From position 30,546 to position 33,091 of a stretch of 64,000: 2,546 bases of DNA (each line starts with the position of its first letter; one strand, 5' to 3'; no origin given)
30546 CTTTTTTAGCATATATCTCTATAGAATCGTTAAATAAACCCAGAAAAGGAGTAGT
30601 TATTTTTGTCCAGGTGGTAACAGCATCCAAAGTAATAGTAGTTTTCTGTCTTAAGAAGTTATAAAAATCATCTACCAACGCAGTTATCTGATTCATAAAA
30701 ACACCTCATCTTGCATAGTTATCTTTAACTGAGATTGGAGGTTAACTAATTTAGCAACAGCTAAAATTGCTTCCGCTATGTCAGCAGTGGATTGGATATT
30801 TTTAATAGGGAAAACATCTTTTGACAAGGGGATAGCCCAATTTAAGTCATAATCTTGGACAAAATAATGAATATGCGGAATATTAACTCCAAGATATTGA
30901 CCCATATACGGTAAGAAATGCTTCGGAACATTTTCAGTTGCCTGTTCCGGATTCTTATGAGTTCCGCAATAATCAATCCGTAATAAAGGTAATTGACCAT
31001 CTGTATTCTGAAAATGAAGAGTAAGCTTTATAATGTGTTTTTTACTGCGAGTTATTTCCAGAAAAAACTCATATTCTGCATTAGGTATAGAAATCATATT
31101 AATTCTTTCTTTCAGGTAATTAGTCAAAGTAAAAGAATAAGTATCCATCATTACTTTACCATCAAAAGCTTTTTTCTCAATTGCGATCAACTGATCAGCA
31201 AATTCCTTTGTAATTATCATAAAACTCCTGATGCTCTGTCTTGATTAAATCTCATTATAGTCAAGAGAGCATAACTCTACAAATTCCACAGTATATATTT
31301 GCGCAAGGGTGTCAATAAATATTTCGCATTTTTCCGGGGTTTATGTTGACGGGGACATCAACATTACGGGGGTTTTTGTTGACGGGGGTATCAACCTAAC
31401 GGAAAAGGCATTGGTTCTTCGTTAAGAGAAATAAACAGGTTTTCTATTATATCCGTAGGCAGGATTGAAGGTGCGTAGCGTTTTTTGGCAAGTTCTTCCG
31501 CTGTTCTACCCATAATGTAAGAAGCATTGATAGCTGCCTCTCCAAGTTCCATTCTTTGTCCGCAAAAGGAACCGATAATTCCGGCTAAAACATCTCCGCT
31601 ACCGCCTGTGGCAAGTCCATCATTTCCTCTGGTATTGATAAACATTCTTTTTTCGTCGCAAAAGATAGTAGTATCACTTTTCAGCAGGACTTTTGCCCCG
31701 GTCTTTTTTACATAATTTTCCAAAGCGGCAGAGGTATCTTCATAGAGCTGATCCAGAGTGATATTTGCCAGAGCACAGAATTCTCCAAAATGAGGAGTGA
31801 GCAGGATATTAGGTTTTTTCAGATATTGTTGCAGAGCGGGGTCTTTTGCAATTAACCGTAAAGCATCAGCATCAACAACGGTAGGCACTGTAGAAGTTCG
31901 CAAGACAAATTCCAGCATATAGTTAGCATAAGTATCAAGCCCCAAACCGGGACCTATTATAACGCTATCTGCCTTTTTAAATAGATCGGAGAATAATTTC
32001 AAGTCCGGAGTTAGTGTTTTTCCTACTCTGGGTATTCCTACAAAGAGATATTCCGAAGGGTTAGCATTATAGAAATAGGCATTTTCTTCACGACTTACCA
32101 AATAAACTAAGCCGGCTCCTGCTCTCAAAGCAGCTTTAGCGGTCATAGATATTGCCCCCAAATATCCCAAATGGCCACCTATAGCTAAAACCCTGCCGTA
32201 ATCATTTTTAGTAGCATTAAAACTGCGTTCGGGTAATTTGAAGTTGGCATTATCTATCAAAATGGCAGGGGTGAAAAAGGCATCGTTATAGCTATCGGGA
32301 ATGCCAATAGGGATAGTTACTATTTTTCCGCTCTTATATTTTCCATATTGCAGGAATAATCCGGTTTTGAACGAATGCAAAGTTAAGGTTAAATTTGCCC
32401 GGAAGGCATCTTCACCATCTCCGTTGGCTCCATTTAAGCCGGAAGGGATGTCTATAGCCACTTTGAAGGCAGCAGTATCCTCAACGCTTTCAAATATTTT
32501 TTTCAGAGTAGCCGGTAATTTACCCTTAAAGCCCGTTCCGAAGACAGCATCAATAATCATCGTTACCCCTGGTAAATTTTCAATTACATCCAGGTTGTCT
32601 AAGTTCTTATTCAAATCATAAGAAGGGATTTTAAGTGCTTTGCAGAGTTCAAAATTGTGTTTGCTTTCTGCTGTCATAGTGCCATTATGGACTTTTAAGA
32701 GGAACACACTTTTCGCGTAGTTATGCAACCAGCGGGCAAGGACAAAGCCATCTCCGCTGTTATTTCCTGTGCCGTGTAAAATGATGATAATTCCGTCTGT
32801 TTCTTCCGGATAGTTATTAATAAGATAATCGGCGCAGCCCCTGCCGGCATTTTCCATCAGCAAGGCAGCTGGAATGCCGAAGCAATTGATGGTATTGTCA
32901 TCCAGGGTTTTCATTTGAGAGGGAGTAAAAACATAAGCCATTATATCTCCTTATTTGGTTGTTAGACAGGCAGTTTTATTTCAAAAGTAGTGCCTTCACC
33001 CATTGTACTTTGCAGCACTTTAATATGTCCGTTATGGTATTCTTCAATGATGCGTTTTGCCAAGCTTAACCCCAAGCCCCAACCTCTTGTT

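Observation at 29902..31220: Orphan translationally coupled two-gene cassette of unknown function in a repeat-bounded accessory gap (best candidate for an undescribed module)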

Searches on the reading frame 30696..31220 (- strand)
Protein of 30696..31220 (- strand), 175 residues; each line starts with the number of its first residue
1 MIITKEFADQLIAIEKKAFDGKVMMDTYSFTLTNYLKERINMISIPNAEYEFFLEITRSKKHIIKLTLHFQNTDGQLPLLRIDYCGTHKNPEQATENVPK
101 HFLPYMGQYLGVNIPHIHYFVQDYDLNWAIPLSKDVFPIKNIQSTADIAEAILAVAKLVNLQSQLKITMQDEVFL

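Call 3: search_protein_families(library=pfam, proteins=[window:30696-31220:-], max_evalue=1)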
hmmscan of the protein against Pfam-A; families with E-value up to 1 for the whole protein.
window:30696-31220:- (175 aa): 1 family
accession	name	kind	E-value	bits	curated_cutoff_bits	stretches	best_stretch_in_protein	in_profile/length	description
PF22398.1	DUF6978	-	4.4e-21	76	29.6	1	4-154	2-126/133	Family of unknown function (DUF6978)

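Call 4: search_protein_families(library=padloc, proteins=[window:30696-31220:-], max_evalue=1)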
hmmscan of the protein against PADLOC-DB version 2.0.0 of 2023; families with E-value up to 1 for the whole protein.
window:30696-31220:- (175 aa): 4 families
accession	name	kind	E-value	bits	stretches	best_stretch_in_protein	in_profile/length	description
PDLC04537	PDC-M24A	-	6e-49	164.1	1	3-168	2-162/166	-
PDLC04535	PDC-M24A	-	5.2e-21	73.5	1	2-173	4-175/181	-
PDLC04538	PDC-M24A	-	2.5e-16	58.4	1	1-168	1-141/146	-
PDLC04534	PDC-M24A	-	1.1e-13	49.7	1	52-167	48-165/170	-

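Call 5: search_protein_families(library=ncbifam, proteins=[window:30696-31220:-], max_evalue=1)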
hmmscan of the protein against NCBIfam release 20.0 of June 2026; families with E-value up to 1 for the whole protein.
window:30696-31220:- (175 aa): 0 families

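Call 6: search_protein_families(library=phrogs, proteins=[window:30696-31220:-], max_evalue=1)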
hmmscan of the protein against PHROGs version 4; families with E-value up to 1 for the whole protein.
window:30696-31220:- (175 aa): 2 families
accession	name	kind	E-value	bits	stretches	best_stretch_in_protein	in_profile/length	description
phrog_7904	-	unknown function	0.055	14.9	1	22-73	7-57/94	-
phrog_21094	-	unknown function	0.22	12.3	1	113-163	95-142/156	-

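Call 9: search_solved_structures(query=window:30696-31220:-, max_evalue=10)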
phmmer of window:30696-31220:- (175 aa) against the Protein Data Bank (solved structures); distinct sequences matched with E-value up to 10: 1.
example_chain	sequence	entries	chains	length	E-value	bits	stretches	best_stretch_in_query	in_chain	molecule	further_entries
2jn9_A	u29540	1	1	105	0.85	12.6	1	6-69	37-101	YkvR protein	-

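Call 16: find_homologous_proteins(query=window:30696-31220:-)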
Query window:30696-31220:- (175 aa): 6 proteins with E <= 0.001 among 47 candidates.
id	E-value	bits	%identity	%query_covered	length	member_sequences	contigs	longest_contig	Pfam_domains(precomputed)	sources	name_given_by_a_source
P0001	9.9e-102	356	93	100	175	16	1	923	PF22398.2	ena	-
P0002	2.4e-72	260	71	99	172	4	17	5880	PF22398.2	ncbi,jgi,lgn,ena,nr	ncbi:MAG: hypothetical protein KBG38_07205 [Candidatus Cloacimonas sp.]|jgi:hypothetical protein|nr:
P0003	7.2e-61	223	60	98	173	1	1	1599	PF22398.2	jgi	jgi:hypothetical protein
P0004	6.3e-45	171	61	75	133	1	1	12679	PF22398.2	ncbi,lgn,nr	ncbi:MAG: hypothetical protein Q8J62_04435 [Candidatus Cloacimonadaceae bacterium]|nr:hypothetical p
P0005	1.7e-42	163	47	99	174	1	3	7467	PF22398.2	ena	-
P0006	3.5e-29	120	37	98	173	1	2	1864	PF22398.2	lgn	-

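Call 26: search_protein_representatives(protein=window:30696-31220:-)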
Query: 175 residues. Proteins with E-value up to 0.001 (for the whole library): 193; up to 1e-10: 129; up to 1e-30: 5. The best 150 are listed.
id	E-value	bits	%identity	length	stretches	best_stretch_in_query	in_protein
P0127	1.4e-40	155.0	46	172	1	3-174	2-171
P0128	3.7e-40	153.7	56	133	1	42-173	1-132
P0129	2.1e-39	151.2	44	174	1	3-173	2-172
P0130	2.1e-39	151.2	47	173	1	3-173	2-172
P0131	7.5e-31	123.4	40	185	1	3-166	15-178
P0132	1.4e-30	122.5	42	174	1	7-175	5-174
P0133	8.0e-29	116.8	43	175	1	37-174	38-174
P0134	9.2e-28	113.3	38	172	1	8-168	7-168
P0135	2.1e-27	112.1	45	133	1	43-168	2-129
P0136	2.4e-27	112.0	38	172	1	3-167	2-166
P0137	4.0e-27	111.3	38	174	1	3-170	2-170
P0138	5.7e-27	110.8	40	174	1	1-167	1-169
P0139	2.9e-26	108.5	36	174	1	10-172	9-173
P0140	1.9e-25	105.8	35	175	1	5-165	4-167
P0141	2.1e-25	105.7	37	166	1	23-167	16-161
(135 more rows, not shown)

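Call 36: predict_structure(alignment_id=A2)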
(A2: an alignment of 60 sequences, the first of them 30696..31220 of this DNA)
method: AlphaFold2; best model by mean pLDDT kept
length: 175 residues; sequences in the alignment: 60
mean_pLDDT: 95.9   pTM: 0.91
mean pLDDT of the five models: 95.9, 95.5, 94.8, 94.8, 94.5
residues with pLDDT >= 90: 161; 70-90: 11; 50-70: 3; < 50: 0
segments of 3 or more residues with pLDDT < 50: none
pLDDT, mean of each block of 10 residues (from residue 1): 93 98 98 95 97 96 95 94 98 97 98 98 97 98 96 98 97 66
secondary structure, 60 per line:
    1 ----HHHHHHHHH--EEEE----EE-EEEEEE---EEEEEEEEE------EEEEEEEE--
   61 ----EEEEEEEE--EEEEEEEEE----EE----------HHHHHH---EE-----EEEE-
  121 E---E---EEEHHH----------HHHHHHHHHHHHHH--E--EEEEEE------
elements in order: H5-13 E16-19 E27-32 E36-44 E51-58 E65-72 E75-83 H100-105 E116-119 E129-131 H145-158 E164-169

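Call 39: fold_search(model_id=the predicted structure, library=pdb)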
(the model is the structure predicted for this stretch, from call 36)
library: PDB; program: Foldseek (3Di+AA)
matches with E <= 10: 328; with E <= 0.001: 0
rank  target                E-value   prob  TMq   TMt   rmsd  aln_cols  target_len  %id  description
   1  3lcy_A                1.8e-01  0.12  0.15  0.13   9.3        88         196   11  Titin Ig tandem domains A164-A165 (released 2011-05-25)
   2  4l9c_A                2.4e-01  0.57  0.26  0.30   7.5        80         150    8  Crystal structure of the FP domain of human F-box protein Fbxo7 (native) (released 2014-01-15)
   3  3lcy_C                4.2e-01  0.08  0.15  0.14   9.3        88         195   11  Titin Ig tandem domains A164-A165 (released 2011-05-25)
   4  4l9h                  4.4e-01  0.44  0.26  0.29   7.5        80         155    8  Crystal structure of the FP domain of human F-box protein Fbxo7(SeMet) (released 2014-01-15)
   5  6ndt                  4.7e-01  0.07  0.18  0.18  12.6       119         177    9  Dehydroalanine intermediate of the FlgE D2 domain (released 2019-08-14)
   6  3q5o_A                6.3e-01  0.08  0.14  0.20   8.1        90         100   14  Crystal structure of human titin domain M10 (released 2012-02-01)
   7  4zor_C                9.6e-01  0.04  0.19  0.24  14.5       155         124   11  The structure of the S37P MS2 viral capsid assembly. (released 2016-09-07)
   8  3ajg_B                9.6e-01  0.03  0.17  0.14  16.1       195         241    9  Crystal structure of PcyA V225D-biliverdin IX alpha complex (released 2011-03-16)
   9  4h1l_G                1.2e+00  0.04  0.17  0.22  13.3       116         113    6  TCR interaction with peptide mimics of nickel offers structural insights in nickel contact allergy (released 2012-11-14)
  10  3s0p_A                1.2e+00  0.04  0.14  0.18  11.4        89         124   13  Copper-reconstituted Tomato Chloroplast Superoxide Dismutase (released 2012-06-27)
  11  7ykb                  1.2e+00  0.02  0.16  0.13  15.8       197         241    9  Neutron Structure of PcyA D105N Mutant Complexed with Biliverdin at Room Temperature (released 2023-01-25)
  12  2kr0_MODEL_1_A        1.3e+00  0.03  0.17  0.09  12.4       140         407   10  Solution structure of the proteasome ubiquitin receptor Rpn13 (released 2010-05-26)
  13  4eod                  1.4e+00  0.02  0.17  0.14  16.6       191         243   10  Crystal structure of H74E synechocystis sp. pcya sp. PCYA (released 2012-08-29)
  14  3rpx_B                1.5e+00  0.04  0.20  0.23  12.3       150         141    7  Crystal structure of complement component 1, q subcomponent binding protein, C1QBP (released 2011-05-11)
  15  4xmc                  1.5e+00  0.04  0.18  0.17  13.7       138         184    8  Crystal structure of nitrophorin 7 from Rhodnius prolixus at pH 5.8 (released 2015-07-29)
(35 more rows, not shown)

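Call 44: fold_search(model_id=the predicted structure, library=viral)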
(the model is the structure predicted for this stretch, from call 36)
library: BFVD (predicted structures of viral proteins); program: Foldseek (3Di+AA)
matches with E <= 10: 530; with E <= 0.001: 0
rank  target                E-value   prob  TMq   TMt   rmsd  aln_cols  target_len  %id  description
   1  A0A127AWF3            3.2e-01  0.72  0.22  0.19   3.2        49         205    8  Uncharacterized protein [Bacillus phage SP-15]
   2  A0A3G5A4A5            3.4e-01  0.13  0.29  0.27  15.8       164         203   10  Uncharacterized protein [Homavirus sp.]
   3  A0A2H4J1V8            3.4e-01  0.10  0.20  0.13  12.2       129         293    8  Uncharacterized protein [uncultured Caudovirales phage]
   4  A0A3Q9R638            3.7e-01  0.23  0.20  0.19   4.1        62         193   10  (no name in the UniProt tables at hand)
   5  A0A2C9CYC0            3.9e-01  0.10  0.23  0.21  15.2       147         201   12  Uncharacterized protein [Yersinia phage fHe-Yen9-03]
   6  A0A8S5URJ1            3.9e-01  0.08  0.17  0.08  18.8       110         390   15  Uncharacterized protein [Siphoviridae sp. ctg6c78]
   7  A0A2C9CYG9            4.4e-01  0.08  0.22  0.20  15.3       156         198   10  Uncharacterized protein [Yersinia phage fHe-Yen9-03]
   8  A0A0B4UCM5            4.4e-01  0.06  0.19  0.07  16.8       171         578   12  RNA 6 protein [Thaumetopoea pityocampa cypovirus 5]
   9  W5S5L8                4.4e-01  0.04  0.15  0.11  16.0       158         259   11  Uncharacterized protein [Pithovirus sibericum]
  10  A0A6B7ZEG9            5.2e-01  0.33  0.30  0.35   8.6       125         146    7  Uncharacterized protein [Klebsiella phage N1M2]
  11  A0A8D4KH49            5.2e-01  0.21  0.19  0.37   4.4        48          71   10  (no name in the UniProt tables at hand)
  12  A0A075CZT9            5.6e-01  0.09  0.21  0.13  14.5       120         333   12  Tegument protein UL16 [Elephant endotheliotropic herpesvirus 5]
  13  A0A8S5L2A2            5.6e-01  0.06  0.18  0.23  13.3       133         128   10  Coat protein [ssRNA phage Gerhypos.4_60]
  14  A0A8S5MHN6            5.6e-01  0.02  0.14  0.11  17.4       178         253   11  Uncharacterized protein [Siphoviridae sp. ctvyM23]
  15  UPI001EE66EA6         5.9e-01  0.51  0.20  0.14   2.7        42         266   10  (no name look-up for this kind of identifier)
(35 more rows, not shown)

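Call 79: search_solved_structures(query=A2, max_evalue=10, show_alignments=2)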
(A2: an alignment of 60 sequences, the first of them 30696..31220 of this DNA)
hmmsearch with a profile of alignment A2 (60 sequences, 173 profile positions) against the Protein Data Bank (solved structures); distinct sequences matched with E-value up to 10: 1.
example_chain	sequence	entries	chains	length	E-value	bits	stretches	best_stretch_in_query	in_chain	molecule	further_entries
2dpm_A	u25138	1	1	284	0.68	12.7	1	6-106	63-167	PROTEIN (ADENINE-SPECIFIC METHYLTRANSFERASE DPNII 1)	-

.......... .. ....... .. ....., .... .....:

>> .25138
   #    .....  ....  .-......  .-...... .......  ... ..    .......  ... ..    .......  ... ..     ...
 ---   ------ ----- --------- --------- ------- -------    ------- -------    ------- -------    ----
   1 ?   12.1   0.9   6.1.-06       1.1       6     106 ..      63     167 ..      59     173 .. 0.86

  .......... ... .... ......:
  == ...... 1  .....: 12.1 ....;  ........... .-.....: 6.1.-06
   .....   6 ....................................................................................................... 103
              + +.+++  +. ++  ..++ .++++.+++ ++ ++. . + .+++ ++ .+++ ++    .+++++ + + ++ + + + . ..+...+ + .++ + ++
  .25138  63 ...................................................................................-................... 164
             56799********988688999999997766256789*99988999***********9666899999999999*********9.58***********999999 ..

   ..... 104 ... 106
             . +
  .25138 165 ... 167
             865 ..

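Call 81: find_encoding_contigs(protein=P0005, flank=6000, max_places=3)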
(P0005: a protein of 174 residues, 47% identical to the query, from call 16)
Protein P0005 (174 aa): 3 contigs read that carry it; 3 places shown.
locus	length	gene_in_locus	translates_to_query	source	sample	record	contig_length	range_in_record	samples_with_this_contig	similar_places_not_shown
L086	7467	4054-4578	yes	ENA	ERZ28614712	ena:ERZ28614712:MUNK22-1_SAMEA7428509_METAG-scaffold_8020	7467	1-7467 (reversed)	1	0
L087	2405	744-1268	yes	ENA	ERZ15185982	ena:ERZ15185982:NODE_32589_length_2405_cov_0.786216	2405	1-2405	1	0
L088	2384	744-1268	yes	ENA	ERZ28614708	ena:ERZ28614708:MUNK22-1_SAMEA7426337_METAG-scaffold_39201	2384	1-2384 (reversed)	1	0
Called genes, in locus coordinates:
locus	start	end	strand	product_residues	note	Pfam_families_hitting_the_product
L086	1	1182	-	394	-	?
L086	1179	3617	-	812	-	PF01547:SBP_bac_1, PF13416:SBP_bac_8, PF00528:BPD_transp_1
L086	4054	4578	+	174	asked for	PF22398:DUF6978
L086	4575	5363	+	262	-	PF08861:DUF1828, PF08862:DUF1829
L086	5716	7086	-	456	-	-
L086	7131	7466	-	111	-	?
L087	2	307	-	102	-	?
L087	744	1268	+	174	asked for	PF22398:DUF6978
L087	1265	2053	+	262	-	PF08861:DUF1828, PF08862:DUF1829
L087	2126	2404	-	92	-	?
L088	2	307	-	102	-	?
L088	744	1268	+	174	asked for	PF22398:DUF6978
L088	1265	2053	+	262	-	PF08861:DUF1828, PF08862:DUF1829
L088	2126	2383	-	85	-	?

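Call 82: find_encoding_contigs(protein=P0004, flank=6000, max_places=3)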
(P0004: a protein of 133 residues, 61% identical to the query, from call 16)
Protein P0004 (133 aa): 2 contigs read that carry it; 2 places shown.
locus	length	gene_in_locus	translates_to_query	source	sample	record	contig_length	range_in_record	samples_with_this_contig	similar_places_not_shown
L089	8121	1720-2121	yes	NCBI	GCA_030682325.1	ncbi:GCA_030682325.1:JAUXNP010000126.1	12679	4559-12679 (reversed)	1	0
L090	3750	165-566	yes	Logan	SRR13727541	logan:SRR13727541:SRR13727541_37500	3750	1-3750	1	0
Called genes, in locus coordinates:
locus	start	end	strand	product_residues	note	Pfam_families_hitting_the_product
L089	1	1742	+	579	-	?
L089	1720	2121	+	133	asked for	PF22398:DUF6978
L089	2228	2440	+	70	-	PF08861:DUF1828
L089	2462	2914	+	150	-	PF08862:DUF1829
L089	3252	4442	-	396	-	PF00091:Tubulin, PF12327:FtsZ_C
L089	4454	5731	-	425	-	PF14450:FtsA (weak), PF02491:SHS2_FTSA, PF06723:MreB_Mbl, PF14450:FtsA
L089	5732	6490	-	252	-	PF08478:POTRA_1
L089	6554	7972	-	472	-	PF01225:Mur_ligase, PF08245:Mur_ligase_M, PF02875:Mur_ligase_C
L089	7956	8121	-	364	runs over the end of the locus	PF03033:Glyco_transf_28, PF04101:Glyco_tran_28_C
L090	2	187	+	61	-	?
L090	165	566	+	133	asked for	PF22398:DUF6978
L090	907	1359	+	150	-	PF08862:DUF1829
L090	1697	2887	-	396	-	PF00091:Tubulin, PF12327:FtsZ_C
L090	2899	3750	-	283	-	?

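Call 83: find_encoding_contigs(protein=P0129, flank=6000, max_places=3)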
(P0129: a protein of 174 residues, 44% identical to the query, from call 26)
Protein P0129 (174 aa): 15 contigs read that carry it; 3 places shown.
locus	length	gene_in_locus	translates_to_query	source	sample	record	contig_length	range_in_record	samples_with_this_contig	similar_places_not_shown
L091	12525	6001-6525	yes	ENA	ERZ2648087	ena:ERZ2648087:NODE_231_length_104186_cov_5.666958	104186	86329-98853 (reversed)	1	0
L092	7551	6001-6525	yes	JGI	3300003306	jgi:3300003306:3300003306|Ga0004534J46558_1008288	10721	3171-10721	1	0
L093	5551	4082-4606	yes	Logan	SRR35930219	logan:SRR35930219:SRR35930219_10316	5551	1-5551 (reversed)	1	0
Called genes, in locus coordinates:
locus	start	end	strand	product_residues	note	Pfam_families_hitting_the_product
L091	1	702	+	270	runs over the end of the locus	PF13145:Rotamase_2 (faint), PF13616:Rotamase_3 (weak)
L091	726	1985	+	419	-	PF13145:Rotamase_2, PF13616:Rotamase_3, PF00639:Rotamase, PF13616:Rotamase_3, PF00639:Rotamase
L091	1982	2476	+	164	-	PF04608:PgpA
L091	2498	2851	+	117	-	PF02699:YajC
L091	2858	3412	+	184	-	PF01327:Pep_deformylase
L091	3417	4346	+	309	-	PF00551:Formyl_trans_N, PF02911:Formyl_trans_C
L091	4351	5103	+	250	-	PF01976:DUF116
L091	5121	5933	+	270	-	PF00089:Trypsin, PF13365:Trypsin_2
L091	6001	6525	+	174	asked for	PF22398:DUF6978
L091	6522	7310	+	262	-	PF08861:DUF1828, PF08862:DUF1829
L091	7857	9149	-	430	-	PF00464:SHMT, PF00155:Aminotran_1_2, PF01212:Beta_elim_lyase (weak)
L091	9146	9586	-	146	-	PF02502:LacAB_rpiB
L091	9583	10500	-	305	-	PF01515:PTA_PTB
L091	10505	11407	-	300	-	PF01515:PTA_PTB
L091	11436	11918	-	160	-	-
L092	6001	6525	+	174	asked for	PF22398:DUF6978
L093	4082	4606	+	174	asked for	PF22398:DUF6978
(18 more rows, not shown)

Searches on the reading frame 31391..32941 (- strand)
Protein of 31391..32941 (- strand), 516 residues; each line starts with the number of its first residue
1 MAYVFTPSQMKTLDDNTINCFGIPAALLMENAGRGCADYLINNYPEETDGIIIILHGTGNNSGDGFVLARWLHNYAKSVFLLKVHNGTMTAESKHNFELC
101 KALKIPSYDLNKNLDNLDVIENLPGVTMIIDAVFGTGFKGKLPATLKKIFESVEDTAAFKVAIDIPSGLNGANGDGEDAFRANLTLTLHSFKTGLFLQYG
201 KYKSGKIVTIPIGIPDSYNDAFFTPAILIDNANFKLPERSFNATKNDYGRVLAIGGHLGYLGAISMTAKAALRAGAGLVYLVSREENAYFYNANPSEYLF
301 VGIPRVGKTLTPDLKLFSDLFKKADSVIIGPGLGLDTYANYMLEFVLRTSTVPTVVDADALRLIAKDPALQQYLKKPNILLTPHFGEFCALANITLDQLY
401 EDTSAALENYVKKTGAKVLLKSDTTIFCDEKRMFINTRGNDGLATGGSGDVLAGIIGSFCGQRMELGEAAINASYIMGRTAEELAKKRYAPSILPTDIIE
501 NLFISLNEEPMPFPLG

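Call 49: find_encoding_contigs(protein=window:31391-32941:-, flank=8000, max_places=8)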
Protein window:31391-32941:- (516 aa): 9 contigs read that carry it; 4 places shown.
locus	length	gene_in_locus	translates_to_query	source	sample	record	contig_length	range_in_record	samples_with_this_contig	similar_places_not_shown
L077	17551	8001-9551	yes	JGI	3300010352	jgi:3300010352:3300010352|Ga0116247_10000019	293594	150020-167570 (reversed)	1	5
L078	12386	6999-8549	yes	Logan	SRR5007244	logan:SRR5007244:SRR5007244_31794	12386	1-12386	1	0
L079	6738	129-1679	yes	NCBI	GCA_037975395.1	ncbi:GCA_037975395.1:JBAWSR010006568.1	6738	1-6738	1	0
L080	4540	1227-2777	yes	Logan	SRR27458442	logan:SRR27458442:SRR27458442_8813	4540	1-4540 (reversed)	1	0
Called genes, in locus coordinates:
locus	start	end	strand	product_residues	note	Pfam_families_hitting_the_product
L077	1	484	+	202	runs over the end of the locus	PF00258:Flavodoxin_1, PF02525:Flavodoxin_2, PF03358:FMN_red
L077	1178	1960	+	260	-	PF00121:TIM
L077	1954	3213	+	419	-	PF02403:Seryl_tRNA_N, PF00587:tRNA-synt_2b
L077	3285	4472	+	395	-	PF02706:Wzz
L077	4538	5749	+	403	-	PF04932:Wzy_C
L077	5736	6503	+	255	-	PF03819:MazG, PF01503:PRA-PH (weak), PF03819:MazG, PF12643:MazG-like (weak)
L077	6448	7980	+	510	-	PF02518:HATPase_c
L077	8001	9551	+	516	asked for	PF03853:YjeF_N, PF01256:Carb_kinase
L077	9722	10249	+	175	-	PF22398:DUF6978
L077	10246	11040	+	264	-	PF08861:DUF1828, PF08862:DUF1829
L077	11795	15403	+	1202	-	PF06739:SBBP (weak), PF13860:FlgD_ig, PF18962:Por_Secre_tail (weak)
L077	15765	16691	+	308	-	PF10502:Peptidase_S26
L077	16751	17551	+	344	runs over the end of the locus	PF04055:Radical_SAM, PF06969:HemN_C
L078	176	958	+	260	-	PF00121:TIM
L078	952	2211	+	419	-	PF02403:Seryl_tRNA_N, PF00587:tRNA-synt_2b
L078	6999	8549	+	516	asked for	PF03853:YjeF_N, PF01256:Carb_kinase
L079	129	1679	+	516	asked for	PF03853:YjeF_N, PF01256:Carb_kinase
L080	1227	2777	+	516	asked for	PF03853:YjeF_N, PF01256:Carb_kinase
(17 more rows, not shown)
